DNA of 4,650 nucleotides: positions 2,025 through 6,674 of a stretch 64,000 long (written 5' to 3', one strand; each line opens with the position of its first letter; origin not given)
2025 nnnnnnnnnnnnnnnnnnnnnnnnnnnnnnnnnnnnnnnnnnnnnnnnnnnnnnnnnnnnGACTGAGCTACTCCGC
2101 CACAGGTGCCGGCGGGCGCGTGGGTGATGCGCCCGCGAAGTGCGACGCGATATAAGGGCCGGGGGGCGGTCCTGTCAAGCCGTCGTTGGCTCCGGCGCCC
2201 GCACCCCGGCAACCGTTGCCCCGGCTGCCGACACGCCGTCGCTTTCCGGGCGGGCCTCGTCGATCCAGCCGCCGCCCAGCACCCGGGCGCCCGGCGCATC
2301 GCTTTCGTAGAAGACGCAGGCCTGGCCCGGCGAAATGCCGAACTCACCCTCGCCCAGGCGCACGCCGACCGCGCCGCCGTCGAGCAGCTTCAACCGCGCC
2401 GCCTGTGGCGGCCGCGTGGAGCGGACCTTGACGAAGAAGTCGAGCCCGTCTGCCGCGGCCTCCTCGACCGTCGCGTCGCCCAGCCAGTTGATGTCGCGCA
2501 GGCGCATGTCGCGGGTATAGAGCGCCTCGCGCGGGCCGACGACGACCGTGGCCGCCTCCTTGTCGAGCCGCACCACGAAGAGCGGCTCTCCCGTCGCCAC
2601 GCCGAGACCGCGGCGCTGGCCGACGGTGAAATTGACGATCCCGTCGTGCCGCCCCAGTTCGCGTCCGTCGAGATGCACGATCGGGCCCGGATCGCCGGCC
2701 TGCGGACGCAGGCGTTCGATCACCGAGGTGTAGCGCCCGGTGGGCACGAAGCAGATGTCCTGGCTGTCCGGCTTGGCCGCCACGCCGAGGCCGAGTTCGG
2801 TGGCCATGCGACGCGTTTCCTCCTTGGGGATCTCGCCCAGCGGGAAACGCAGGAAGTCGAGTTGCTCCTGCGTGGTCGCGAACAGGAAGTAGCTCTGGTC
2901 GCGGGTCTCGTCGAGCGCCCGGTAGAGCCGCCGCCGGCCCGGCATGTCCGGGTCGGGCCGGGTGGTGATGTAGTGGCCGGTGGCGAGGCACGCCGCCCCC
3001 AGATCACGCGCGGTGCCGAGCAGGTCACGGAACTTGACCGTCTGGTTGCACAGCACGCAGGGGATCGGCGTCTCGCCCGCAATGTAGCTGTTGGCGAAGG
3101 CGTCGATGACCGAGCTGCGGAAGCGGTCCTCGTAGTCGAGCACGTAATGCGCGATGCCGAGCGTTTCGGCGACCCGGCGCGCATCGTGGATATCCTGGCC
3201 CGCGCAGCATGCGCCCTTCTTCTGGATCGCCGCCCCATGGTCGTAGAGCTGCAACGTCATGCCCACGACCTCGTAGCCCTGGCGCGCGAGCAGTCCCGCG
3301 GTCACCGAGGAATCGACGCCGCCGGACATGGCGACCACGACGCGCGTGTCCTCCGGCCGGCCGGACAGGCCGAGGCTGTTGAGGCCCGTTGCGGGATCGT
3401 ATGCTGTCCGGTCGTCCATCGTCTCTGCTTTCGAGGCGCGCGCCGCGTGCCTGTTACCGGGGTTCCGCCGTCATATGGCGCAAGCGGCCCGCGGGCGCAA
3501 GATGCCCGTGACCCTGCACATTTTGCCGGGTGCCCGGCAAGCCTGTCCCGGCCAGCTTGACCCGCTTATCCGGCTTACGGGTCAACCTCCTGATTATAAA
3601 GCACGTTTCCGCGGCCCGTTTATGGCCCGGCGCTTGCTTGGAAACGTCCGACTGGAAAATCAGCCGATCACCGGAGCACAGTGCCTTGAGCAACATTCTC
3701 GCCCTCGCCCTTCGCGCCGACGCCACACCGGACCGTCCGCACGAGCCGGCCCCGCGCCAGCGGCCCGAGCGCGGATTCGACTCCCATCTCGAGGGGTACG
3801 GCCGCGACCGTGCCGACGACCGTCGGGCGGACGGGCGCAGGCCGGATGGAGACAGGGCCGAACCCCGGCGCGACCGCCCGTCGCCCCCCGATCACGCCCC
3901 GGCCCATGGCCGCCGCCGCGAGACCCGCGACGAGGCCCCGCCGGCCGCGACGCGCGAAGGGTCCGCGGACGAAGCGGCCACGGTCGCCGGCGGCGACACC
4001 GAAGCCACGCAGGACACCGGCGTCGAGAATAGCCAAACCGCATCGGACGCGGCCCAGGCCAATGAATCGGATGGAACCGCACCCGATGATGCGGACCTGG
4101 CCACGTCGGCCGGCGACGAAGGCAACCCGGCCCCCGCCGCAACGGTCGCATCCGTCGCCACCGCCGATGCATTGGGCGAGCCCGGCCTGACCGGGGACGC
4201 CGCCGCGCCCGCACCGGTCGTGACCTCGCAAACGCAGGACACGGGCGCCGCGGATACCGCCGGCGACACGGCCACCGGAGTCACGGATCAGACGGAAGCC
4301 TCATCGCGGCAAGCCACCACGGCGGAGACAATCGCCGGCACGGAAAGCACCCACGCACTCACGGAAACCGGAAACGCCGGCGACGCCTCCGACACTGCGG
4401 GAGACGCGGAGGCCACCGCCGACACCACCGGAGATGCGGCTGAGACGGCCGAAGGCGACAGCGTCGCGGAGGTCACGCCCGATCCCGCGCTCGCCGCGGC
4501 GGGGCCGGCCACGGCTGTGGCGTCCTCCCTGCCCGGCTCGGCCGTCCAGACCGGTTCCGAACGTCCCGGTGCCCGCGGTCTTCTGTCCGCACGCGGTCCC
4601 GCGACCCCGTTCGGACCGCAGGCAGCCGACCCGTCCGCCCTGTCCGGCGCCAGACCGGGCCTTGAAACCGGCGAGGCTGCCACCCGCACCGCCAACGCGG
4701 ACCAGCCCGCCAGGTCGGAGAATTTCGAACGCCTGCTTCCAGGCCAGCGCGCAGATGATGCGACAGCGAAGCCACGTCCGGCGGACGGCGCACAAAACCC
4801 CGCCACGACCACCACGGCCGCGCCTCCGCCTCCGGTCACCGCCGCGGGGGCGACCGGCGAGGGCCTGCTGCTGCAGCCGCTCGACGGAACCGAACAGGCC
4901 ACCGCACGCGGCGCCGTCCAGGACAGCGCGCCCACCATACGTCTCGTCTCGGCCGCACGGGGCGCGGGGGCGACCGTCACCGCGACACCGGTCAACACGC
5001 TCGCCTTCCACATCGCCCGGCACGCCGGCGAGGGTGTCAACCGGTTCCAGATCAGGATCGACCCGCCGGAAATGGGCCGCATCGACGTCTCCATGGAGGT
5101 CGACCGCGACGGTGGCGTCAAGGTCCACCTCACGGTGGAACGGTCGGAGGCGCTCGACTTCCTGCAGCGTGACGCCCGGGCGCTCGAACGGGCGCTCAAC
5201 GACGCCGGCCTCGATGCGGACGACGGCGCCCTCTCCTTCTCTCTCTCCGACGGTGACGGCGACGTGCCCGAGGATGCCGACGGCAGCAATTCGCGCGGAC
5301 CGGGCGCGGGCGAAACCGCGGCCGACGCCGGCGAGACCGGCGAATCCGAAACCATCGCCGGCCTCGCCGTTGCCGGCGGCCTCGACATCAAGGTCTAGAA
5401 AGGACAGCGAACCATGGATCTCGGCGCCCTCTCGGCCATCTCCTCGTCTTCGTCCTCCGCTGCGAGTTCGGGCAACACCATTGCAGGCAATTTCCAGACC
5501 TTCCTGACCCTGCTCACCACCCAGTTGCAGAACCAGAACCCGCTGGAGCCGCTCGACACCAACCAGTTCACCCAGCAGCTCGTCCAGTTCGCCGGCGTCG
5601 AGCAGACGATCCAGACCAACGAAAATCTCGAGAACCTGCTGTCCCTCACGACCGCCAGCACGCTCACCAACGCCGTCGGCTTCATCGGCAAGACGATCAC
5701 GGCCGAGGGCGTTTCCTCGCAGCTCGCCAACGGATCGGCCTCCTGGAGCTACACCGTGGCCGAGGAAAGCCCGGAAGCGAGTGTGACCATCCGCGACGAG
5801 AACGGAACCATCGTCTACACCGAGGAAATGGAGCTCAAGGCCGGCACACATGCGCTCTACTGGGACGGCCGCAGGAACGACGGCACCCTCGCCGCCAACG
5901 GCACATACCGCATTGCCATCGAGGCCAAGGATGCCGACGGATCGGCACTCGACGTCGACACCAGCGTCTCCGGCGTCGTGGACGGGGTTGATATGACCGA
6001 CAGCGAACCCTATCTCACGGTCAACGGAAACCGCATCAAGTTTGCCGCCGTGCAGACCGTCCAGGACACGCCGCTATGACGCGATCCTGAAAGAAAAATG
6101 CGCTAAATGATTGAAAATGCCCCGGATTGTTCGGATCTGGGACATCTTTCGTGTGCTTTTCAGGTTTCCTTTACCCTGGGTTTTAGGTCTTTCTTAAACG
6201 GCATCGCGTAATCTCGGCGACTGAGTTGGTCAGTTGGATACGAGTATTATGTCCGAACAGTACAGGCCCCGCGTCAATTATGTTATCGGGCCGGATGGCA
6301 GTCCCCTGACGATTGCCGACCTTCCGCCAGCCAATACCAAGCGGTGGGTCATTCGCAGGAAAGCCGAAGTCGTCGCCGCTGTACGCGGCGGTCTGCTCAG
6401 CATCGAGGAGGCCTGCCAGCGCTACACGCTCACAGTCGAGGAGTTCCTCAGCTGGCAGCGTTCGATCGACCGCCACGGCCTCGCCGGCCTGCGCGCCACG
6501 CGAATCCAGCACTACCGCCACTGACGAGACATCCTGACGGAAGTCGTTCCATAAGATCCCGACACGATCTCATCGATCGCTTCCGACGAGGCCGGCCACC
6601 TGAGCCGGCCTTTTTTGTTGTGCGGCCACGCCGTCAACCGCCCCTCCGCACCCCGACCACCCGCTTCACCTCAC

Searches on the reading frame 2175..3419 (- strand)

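Call 41: search_protein_families(library=ncbifam, proteins=[window:2175-3419:-])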
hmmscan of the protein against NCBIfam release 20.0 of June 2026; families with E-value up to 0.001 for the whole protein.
window:2175-3419:- (414 aa): 10 families
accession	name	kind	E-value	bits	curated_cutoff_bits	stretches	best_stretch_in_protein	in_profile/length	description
NF001138.1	PRK00143.1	equivalog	1.5e-125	418.7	284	1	26-386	1-345/345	tRNA 2-thiouridine(34) synthase MnmA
TIGR00420.1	trmU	equivalog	3.8e-93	312.2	236.95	1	26-386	2-351/351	tRNA 2-thiouridine(34) synthase MnmA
NF011258.0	PRK14664.1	equivalog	2.8e-64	217.5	680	1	23-390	4-349/362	tRNA 2-thiouridine(34) synthase MnmA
NF011259.0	PRK14665.1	equivalog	1.1e-56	192.4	364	1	23-386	4-358/360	tRNA 2-thiouridine(34) synthase MnmA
TIGR00268.2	TIGR00268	equivalog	1.1e-05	24.8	150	1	25-149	14-119/259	ATP-dependent sacrificial sulfur transferase LarE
TIGR00364.1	TIGR00364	equivalog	1.8e-05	24.4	150.3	1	28-96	2-59/201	7-cyano-7-deazaguanine synthase QueC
NF010587.0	PRK13980.1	equivalog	3.6e-05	23.1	255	1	25-97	32-95/267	NAD+ synthase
NF010392.0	PRK13820.1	equivalog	0.00012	21.2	512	1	25-107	3-76/395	argininosuccinate synthase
TIGR00884.1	guaA_Cterm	equivalog_domain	0.00091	18.6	338.75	0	23-47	15-39/310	glutamine-hydrolyzing GMP synthase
TIGR00032.1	argG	equivalog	0.00099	18.5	268.2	0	26-60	1-35/394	argininosuccinate synthase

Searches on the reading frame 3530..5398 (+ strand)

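Call 56: search_protein_families(library=pfam, proteins=[window:3530-5398:+], max_evalue=0.00001)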
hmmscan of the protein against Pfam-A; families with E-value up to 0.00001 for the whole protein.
window:3530-5398:+ (622 aa): 1 family
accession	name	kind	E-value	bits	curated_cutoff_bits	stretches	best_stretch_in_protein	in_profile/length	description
PF02120.21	Flg_hook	-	6.2e-15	55.2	29.8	1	497-574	6-80/85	Flagellar hook-length control protein FliK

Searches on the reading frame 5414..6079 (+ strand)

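Call 41: search_protein_families(library=ncbifam, proteins=[window:5414-6079:+])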
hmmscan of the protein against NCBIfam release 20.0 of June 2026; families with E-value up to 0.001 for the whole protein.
window:5414-6079:+ (221 aa): 11 families
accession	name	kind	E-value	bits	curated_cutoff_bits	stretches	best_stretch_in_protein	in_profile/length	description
NF005176.1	PRK06655.1-1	equivalog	3.2e-38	131.6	230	1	28-216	4-196/197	flagellar hook assembly protein FlgD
NF009453.0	PRK12813.1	equivalog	1.4e-36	126.1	264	1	10-218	15-221/223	flagellar basal body rod modification protein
NF009452.0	PRK12812.1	equivalog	2e-24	86.3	258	1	11-219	32-253/289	flagellar basal body rod modification protein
NF009276.0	PRK12633.1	equivalog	1.7e-23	83.5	383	1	16-195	17-205/234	flagellar basal body rod modification protein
NF004670.1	PRK06009.1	equivalog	2.1e-19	70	124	1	26-98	2-71/108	flagellar hook assembly protein FlgD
NF009277.0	PRK12634.1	equivalog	5.1e-19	69.2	333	1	11-205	15-208/221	flagellar basal body rod modification protein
NF007197.1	PRK09618.1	equivalog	1.6e-18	67.1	129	1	16-109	17-107/138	flagellar hook assembly protein FlgD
NF007198.0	PRK09619.1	equivalog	1.6e-14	54.2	267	1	13-197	15-194/218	flagellar hook assembly protein FlgD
NF008875.0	PRK11911.1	equivalog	1.5e-10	41.2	274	1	6-102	7-103/140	flagellar basal body rod modification protein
NF005278.0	PRK06792.1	equivalog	1.5e-06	28.1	257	1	27-97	53-123/190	flagellar basal body rod modification protein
NF004496.1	PRK05842.1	equivalog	1.1e-05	24.9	250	0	28-69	31-72/271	flagellar hook assembly protein FlgD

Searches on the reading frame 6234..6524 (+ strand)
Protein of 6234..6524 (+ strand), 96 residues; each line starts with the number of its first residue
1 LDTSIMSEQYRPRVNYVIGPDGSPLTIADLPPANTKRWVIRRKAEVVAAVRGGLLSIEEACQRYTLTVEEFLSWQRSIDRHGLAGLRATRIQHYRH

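Call 56: search_protein_families(library=pfam, proteins=[window:6234-6524:+], max_evalue=0.00001)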
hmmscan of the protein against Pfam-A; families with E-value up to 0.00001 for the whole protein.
window:6234-6524:+ (96 aa): 1 family
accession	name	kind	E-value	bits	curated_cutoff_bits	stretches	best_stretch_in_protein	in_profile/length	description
PF06627.17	DUF1153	-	6.7e-43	145.2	23.5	1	13-95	5-87/87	Protein of unknown function (DUF1153)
